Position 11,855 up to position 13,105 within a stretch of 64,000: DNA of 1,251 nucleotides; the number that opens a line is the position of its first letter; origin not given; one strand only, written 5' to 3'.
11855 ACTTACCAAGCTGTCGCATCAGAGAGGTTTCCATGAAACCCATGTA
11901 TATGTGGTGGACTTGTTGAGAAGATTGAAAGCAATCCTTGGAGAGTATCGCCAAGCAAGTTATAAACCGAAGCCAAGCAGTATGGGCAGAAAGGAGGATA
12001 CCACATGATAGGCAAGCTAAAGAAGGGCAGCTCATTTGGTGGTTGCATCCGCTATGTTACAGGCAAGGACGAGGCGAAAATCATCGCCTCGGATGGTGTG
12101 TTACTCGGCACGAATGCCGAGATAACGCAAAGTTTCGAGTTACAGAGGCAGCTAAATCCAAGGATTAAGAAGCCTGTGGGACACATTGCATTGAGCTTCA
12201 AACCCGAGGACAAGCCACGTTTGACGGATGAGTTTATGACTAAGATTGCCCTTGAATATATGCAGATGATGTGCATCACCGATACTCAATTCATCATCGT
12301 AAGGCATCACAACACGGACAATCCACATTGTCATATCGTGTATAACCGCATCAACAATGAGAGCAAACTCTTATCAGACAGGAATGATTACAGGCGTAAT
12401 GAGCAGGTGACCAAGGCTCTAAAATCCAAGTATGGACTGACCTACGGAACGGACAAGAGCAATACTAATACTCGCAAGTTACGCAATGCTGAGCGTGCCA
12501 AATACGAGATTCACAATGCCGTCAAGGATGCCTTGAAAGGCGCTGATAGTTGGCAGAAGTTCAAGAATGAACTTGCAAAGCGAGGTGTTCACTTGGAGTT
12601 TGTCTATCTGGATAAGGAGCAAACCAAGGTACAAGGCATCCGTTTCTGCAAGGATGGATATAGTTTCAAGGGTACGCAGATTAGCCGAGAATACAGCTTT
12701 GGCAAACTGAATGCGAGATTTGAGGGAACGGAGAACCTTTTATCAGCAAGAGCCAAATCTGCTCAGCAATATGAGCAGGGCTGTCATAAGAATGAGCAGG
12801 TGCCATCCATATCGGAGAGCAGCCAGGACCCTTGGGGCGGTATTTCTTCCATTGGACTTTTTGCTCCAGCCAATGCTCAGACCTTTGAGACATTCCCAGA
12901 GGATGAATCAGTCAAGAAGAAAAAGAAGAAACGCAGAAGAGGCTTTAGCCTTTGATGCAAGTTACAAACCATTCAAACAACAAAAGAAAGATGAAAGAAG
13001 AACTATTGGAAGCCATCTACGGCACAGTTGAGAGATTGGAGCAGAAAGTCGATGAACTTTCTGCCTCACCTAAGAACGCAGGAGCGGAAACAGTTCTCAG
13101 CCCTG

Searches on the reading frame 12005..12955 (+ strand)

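Call 26: search_protein_families(library=pfam, proteins=[window:12005-12955:+], max_evalue=0.001)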
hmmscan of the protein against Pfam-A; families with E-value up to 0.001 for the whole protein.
window:12005-12955:+ (316 aa): 2 families
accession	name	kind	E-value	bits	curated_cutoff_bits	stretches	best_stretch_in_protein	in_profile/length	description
PF03432.20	Relaxase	-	2.5e-36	125.3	24.6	1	17-145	1-132/132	MobA/VirD2-like, nuclease domain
PF22863.1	TraI_middle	-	0.00011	22.8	27.6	1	170-240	21-84/89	TraI-like middle domain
